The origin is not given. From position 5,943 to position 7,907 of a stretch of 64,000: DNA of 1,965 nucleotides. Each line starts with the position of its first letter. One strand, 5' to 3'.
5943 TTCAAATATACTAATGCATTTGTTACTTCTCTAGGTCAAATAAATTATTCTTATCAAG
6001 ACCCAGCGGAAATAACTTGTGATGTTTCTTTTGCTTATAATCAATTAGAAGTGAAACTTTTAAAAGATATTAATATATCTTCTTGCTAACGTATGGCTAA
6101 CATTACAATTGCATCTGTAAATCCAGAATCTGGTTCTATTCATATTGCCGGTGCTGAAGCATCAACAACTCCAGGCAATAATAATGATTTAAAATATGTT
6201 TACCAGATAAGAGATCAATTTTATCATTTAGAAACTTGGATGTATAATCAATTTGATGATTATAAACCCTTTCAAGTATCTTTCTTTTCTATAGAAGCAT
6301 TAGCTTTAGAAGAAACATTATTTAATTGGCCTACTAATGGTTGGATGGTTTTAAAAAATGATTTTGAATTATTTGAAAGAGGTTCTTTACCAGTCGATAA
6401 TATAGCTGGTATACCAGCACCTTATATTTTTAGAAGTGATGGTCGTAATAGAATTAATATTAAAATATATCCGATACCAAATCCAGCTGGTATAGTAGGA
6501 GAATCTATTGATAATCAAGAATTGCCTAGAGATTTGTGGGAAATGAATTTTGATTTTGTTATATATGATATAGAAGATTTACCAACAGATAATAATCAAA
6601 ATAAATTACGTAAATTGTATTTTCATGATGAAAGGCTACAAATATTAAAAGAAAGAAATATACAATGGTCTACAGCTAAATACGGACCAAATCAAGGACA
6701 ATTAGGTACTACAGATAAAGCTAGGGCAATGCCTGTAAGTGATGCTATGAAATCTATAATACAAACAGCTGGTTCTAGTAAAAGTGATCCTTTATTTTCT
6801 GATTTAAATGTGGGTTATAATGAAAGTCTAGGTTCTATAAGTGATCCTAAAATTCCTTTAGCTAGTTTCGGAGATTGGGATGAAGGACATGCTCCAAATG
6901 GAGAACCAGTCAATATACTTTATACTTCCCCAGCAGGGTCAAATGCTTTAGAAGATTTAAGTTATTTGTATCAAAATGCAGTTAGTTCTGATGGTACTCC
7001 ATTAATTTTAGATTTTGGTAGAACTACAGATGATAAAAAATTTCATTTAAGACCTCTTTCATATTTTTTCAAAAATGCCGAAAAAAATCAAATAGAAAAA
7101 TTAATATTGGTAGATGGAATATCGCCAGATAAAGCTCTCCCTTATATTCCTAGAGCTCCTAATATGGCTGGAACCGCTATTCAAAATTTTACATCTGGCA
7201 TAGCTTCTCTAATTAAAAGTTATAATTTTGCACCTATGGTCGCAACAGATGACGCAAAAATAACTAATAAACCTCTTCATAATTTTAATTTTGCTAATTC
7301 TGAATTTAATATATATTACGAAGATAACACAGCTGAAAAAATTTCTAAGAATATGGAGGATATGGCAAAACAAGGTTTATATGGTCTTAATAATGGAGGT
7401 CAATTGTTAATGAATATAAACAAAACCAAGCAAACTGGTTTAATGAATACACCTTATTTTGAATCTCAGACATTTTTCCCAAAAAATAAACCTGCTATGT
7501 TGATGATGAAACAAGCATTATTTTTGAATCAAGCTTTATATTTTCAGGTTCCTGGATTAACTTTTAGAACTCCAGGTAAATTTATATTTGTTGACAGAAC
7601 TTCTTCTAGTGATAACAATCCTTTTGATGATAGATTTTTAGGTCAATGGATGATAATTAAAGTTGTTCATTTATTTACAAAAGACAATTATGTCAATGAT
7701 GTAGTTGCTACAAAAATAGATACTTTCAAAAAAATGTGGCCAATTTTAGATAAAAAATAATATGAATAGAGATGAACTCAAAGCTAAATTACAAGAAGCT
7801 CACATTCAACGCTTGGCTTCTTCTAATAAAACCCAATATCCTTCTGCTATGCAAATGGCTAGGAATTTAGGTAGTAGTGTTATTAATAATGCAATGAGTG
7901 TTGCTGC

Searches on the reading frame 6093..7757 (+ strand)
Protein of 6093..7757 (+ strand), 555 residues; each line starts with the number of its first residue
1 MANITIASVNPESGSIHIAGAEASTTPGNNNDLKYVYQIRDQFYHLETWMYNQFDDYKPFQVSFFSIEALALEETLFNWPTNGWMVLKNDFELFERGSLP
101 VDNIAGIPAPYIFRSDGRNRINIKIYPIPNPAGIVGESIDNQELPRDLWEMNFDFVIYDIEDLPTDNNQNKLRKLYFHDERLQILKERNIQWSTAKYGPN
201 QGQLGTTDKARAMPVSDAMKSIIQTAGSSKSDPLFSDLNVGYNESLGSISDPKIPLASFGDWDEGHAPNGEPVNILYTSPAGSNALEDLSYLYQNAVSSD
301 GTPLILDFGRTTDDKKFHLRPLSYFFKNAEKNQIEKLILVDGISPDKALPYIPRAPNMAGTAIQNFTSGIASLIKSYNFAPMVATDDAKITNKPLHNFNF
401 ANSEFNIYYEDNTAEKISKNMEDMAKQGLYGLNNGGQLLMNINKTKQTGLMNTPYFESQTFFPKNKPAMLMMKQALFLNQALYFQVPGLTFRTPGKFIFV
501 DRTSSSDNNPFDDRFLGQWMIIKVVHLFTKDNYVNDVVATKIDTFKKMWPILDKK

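Call 4: search_protein_families(library=pfam, proteins=[window:6093-7757:+], max_evalue=0.1)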
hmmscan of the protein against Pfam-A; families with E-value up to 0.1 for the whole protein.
window:6093-7757:+ (555 aa): 0 families

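Call 8: search_protein_families(library=phrogs, proteins=[window:6093-7757:+], max_evalue=0.01)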
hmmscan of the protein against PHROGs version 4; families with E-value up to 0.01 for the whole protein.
window:6093-7757:+ (555 aa): 1 family
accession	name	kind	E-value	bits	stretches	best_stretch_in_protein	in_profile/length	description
phrog_350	-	tail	9.7e-06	25.8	1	397-534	272-418/436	tail protein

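Call 94: search_solved_structures(query=window:6093-7757:+, max_evalue=1)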
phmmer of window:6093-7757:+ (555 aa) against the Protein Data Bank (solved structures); distinct sequences matched with E-value up to 1: 0.
